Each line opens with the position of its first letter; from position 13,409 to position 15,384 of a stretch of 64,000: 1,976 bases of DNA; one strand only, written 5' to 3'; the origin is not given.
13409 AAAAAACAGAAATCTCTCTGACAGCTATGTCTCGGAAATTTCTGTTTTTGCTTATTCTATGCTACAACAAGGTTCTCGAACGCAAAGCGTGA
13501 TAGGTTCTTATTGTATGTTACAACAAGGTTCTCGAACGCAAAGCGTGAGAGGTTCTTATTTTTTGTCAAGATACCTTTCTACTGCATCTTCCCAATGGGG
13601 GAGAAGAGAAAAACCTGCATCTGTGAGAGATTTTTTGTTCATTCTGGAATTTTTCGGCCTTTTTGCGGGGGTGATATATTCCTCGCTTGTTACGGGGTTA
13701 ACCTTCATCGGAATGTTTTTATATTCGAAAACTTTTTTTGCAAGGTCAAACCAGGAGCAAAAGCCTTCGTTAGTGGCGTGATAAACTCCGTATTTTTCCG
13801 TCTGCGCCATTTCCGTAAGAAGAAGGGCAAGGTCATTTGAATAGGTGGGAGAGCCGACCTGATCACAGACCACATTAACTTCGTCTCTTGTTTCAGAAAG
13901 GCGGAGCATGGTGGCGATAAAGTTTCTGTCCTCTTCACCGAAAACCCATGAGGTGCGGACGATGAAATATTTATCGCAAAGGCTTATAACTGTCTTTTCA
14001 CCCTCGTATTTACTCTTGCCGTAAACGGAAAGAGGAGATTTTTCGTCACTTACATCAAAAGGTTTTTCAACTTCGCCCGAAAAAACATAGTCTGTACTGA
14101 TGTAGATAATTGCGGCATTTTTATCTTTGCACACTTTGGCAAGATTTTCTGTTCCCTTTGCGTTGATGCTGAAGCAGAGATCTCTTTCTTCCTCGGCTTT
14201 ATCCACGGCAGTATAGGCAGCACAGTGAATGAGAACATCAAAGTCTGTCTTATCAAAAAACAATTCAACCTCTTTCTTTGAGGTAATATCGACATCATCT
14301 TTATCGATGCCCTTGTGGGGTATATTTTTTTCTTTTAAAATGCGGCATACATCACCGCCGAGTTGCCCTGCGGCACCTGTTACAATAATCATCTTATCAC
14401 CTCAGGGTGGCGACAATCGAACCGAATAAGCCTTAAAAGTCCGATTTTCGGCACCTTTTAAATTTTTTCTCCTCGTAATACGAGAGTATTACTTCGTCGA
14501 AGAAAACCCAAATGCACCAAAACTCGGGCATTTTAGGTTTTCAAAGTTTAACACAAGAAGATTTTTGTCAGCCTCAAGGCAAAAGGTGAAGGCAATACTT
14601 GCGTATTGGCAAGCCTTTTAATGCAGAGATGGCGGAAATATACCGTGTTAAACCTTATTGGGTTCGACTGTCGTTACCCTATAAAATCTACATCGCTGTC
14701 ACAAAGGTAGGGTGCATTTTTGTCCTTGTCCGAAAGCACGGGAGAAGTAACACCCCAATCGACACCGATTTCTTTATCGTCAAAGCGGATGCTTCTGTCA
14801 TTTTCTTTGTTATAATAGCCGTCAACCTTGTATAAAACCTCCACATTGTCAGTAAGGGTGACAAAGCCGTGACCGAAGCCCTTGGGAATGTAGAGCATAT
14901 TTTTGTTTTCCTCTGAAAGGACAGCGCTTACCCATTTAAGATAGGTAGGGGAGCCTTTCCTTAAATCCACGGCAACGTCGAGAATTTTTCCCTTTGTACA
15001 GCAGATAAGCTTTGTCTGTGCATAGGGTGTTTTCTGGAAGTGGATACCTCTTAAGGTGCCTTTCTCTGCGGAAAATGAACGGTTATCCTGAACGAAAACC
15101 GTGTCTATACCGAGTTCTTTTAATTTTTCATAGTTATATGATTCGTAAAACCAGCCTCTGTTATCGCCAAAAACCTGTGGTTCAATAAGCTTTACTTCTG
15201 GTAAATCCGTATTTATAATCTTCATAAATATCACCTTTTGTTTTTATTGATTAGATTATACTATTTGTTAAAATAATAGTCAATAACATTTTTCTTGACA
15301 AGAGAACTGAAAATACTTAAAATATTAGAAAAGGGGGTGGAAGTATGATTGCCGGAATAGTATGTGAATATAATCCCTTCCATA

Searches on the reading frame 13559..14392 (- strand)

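Call 85: search_protein_families(library=pfam, proteins=[window:13559-14392:-], max_evalue=0.00001)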
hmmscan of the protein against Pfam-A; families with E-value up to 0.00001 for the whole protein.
window:13559-14392:- (278 aa): 6 families
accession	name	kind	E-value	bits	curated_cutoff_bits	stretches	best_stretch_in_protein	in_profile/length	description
PF04321.23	RmlD_sub_bind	-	3.9e-97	325.2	27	1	2-277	3-284/287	RmlD substrate binding domain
PF01370.27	Epimerase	-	3e-25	89.5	20.9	1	2-197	1-226/240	NAD dependent epimerase/dehydratase family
PF01073.25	3Beta_HSD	-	1.2e-12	48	22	1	33-190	51-223/280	3-beta hydroxysteroid dehydrogenase/isomerase family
PF16363.11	GDP_Man_Dehyd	-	1.9e-12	47.7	27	1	34-144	59-173/332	GDP-mannose 4,6 dehydratase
PF02719.21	Polysacc_synt_2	-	9.4e-10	38.6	20.2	1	35-103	62-131/293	Polysaccharide biosynthesis protein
PF07993.18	NAD_binding_4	-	1.3e-08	34.7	20.1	1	50-155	88-212/258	Male sterility protein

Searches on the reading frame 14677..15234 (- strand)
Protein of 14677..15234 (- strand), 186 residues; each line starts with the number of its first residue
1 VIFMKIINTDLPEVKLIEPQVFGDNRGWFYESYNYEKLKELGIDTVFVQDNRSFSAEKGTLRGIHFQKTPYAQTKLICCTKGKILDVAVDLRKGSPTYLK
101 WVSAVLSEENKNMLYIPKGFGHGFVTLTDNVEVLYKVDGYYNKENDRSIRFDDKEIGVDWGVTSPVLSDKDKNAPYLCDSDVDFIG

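Call 63: find_homologous_proteins(query=window:14677-15234:-, max_evalue=1e-70)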
Query window:14677-15234:- (186 aa): 1668 proteins with E <= 1e-70 among 8000 candidates; the best 120 are listed.
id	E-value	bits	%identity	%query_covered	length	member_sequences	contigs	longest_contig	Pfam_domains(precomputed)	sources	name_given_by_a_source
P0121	3.7e-126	436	64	98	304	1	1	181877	PF00908.24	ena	-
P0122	1.7e-112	392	93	97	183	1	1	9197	PF00908.24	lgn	-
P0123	2.1e-112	391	93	98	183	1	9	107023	PF00908.24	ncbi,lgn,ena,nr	ncbi:MAG: dTDP-4-dehydrorhamnose 3,5-epimerase [Clostridia bacterium]|nr:dTDP-4-dehydrorhamnose 3,5-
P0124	4.5e-112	390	93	97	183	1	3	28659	PF00908.24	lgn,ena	-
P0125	6.6e-112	390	91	97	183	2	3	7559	PF00908.24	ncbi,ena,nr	ncbi:MAG: dTDP-4-dehydrorhamnose 3,5-epimerase [Clostridia bacterium]|nr:dTDP-4-dehydrorhamnose 3,5-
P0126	2.6e-111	388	92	98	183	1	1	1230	PF00908.24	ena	-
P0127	7.8e-111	386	91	98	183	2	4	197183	PF00908.24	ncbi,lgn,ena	-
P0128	2.8e-110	384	90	97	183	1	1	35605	PF00908.24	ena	-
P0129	9.7e-110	383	91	98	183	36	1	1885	PF00908.24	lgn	-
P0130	4.1e-109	381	91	98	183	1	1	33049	PF00908.24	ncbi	-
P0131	5.2e-109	380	91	97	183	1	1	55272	PF00908.24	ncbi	-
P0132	9.6e-109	379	90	98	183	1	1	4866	PF00908.24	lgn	-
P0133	2.1e-108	378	90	98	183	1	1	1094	PF00908.24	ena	-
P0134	3.4e-108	378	88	98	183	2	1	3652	PF00908.24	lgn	-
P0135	7.7e-108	376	90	98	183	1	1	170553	PF00908.24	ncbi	-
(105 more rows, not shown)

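Call 64: find_encoding_contigs(protein=P0123, flank=10000, max_places=8)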
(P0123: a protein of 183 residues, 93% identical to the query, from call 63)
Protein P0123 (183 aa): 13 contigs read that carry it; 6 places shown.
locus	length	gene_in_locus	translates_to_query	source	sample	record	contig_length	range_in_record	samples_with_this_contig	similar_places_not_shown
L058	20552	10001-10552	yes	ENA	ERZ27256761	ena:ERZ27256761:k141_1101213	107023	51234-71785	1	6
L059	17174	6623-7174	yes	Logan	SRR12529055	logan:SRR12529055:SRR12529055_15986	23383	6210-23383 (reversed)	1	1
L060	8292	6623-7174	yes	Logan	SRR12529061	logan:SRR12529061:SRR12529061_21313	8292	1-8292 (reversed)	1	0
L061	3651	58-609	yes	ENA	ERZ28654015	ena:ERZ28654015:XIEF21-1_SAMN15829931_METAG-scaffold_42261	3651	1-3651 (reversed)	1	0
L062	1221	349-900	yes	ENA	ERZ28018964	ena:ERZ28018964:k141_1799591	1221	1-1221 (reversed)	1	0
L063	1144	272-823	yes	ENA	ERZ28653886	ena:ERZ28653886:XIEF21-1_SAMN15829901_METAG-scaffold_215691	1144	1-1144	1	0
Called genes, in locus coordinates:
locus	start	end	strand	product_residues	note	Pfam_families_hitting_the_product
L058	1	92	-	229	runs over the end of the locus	PF00149:Metallophos, PF12850:Metallophos_2 (faint)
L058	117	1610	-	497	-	PF14821:Thr_synth_N, PF00291:PALP, PF24857:THR4_C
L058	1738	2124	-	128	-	PF02021:UPF0102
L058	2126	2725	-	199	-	PF01351:RNase_HII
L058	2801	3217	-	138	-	-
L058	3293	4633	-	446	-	PF00342:PGI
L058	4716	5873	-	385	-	PF00768:Peptidase_S11, PF13354:Beta-lactamase2, PF07943:PBP5_C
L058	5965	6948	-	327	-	-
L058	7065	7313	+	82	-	PF13560:HTH_31 (weak), PF12844:HTH_19 (faint), PF01381:HTH_3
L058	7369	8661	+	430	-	PF00919:UPF0004, PF04055:Radical_SAM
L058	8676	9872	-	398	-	PF05636:HIGH_NTase1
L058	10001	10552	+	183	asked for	PF00908:dTDP_sugar_isom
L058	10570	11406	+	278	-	PF01370:Epimerase, PF04321:RmlD_sub_bind, PF01073:3Beta_HSD, PF02719:Polysacc_synt_2 (weak), PF07993:NAD_binding_4, PF16363:GDP_Man_Dehyd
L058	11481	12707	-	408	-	PF13180:PDZ_2 (weak), PF17820:PDZ_6, PF05580:Peptidase_S55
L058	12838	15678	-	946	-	PF00535:Glycos_transf_2, PF04464:Glyphos_transf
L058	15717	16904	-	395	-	PF00595:PDZ (weak), PF13180:PDZ_2, PF17820:PDZ_6, PF03572:Peptidase_S41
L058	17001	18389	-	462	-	PF23649:FKBP15 (weak), PF24161:CCDC39 (weak), PF10473:CENP-F_leu_zip (weak), PF12795:MscS_porin (weak), PF24568:CC_PcsB (weak), PF01551:Peptidase_M23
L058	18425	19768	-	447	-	PF24161:CCDC39 (faint), PF24568:CC_PcsB, PF01551:Peptidase_M23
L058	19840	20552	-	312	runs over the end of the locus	PF18075:FtsX_ECD, PF02687:FtsX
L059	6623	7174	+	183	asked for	PF00908:dTDP_sugar_isom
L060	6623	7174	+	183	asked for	PF00908:dTDP_sugar_isom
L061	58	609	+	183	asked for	PF00908:dTDP_sugar_isom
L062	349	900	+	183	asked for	PF00908:dTDP_sugar_isom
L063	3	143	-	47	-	?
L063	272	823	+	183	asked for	PF00908:dTDP_sugar_isom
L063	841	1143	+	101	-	?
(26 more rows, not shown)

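Call 85: search_protein_families(library=pfam, proteins=[window:14677-15234:-], max_evalue=0.00001)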
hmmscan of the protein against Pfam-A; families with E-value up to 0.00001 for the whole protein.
window:14677-15234:- (186 aa): 1 family
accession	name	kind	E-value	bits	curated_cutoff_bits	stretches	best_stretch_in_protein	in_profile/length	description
PF00908.23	dTDP_sugar_isom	-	1e-71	240.5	27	1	9-177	2-166/168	dTDP-4-dehydrorhamnose 3,5-epimerase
